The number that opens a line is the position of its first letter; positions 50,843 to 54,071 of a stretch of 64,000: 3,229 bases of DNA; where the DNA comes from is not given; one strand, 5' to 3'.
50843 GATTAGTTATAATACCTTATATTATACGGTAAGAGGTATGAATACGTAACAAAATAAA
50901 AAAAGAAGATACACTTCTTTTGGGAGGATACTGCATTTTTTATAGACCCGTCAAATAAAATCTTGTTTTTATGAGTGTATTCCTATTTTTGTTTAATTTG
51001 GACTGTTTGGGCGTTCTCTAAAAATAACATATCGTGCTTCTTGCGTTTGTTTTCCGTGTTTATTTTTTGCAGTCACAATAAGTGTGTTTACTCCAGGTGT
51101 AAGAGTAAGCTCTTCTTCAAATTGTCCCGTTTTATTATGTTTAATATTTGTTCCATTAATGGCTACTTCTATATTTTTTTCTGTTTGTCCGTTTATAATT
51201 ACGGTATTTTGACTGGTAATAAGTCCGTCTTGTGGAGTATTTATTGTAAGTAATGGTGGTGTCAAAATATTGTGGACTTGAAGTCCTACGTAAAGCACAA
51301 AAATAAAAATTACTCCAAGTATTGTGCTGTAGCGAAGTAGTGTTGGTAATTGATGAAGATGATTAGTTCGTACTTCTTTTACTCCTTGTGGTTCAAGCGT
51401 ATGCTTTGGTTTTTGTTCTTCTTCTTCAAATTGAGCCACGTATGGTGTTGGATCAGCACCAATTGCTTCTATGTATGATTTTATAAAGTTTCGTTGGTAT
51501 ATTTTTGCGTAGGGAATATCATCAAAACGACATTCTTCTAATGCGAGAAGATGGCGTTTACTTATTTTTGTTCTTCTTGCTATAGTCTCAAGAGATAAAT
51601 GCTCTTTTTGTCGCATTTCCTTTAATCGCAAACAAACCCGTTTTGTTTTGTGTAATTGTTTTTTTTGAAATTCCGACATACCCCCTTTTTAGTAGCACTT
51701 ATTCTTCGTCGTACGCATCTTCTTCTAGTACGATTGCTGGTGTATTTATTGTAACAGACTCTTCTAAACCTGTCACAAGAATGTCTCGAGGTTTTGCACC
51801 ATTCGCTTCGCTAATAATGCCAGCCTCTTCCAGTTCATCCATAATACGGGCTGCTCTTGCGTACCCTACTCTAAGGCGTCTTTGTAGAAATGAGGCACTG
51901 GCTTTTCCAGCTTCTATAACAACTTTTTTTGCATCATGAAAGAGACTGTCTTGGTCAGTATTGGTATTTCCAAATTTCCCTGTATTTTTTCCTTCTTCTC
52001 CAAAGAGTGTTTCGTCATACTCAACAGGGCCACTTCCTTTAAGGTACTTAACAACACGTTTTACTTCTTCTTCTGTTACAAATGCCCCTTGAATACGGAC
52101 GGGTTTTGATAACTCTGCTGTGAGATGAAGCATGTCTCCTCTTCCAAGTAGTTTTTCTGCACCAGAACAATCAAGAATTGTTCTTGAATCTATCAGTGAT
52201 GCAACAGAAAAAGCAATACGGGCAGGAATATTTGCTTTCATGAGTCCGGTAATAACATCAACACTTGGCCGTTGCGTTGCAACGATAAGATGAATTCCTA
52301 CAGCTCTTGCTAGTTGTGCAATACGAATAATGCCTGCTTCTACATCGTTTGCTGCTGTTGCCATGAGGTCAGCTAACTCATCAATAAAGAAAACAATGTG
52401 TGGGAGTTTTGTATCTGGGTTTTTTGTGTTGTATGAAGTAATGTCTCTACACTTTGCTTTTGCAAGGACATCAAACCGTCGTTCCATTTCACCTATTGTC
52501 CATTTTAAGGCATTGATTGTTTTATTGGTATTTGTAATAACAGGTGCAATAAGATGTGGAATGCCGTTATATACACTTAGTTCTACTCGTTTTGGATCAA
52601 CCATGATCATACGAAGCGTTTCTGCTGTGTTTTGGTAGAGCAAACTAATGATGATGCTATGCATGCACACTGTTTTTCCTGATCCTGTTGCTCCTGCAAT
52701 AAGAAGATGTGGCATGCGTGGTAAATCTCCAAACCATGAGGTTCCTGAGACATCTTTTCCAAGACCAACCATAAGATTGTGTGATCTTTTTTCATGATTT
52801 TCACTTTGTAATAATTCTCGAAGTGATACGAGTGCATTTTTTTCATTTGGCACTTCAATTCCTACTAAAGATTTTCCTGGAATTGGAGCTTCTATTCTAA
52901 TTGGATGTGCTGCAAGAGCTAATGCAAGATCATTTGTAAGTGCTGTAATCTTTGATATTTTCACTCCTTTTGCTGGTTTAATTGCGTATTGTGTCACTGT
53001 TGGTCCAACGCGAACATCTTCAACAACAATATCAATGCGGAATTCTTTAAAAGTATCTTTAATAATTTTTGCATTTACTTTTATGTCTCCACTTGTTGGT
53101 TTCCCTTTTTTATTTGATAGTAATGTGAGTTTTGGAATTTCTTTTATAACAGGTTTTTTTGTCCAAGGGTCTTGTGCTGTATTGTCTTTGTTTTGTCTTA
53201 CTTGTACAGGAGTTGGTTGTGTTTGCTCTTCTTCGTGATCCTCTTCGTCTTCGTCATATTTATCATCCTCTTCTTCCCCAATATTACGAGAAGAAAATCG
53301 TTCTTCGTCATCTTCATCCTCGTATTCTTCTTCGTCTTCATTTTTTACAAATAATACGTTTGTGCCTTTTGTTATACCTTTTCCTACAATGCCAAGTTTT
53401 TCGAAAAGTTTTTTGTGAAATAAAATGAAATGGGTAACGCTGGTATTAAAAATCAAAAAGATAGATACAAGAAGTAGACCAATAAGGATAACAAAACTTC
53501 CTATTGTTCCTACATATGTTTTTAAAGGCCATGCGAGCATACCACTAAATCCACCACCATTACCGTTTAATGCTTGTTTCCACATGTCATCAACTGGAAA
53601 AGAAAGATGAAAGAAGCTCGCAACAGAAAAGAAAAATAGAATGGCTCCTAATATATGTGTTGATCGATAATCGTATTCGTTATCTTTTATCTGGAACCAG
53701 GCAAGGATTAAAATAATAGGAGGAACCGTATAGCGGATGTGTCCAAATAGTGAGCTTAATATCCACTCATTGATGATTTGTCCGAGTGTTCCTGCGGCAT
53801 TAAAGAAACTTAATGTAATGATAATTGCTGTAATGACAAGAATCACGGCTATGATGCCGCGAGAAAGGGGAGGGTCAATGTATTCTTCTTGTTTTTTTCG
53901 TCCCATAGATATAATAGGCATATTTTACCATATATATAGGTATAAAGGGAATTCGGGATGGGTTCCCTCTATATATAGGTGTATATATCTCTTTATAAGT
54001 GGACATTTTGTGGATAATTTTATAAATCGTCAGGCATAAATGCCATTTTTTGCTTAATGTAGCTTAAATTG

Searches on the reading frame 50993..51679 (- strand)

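Call 22: search_protein_families(library=pfam, proteins=[window:50993-51679:-], max_evalue=0.00001)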
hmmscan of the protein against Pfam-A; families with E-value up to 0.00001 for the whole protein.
window:50993-51679:- (228 aa): 3 families
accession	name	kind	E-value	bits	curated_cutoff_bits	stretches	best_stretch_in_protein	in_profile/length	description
PF13413.12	HTH_25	-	3.9e-15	55.9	24.6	1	18-78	1-60/62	Helix-turn-helix domain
PF09136.16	Glucodextran_B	-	1e-13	51.4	27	1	142-218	1-79/83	Glucodextranase, domain B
PF12844.13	HTH_19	-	1.9e-06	28.1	30.2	1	18-62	3-46/64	Helix-turn-helix domain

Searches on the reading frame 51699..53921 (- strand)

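Call 22: search_protein_families(library=pfam, proteins=[window:51699-53921:-], max_evalue=0.00001)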
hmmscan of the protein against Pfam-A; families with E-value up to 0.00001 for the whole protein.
window:51699-53921:- (740 aa): 4 families
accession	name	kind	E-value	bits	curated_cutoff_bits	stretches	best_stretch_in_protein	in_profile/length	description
PF01580.24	FtsK_SpoIIIE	-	2.9e-54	184.3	24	1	367-554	2-221/221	FtsK/SpoIIIE family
PF17854.6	FtsK_alpha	-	1.5e-29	102.6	22.9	1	262-359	1-101/101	FtsK alpha domain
PF09397.16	FtsK_gamma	-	1.3e-27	95.7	30.6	1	656-717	2-63/63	Ftsk gamma domain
PF13491.11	FtsK_4TM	-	5e-13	49.5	23.1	1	41-166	45-167/171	4TM region of DNA translocase FtsK/SpoIIIE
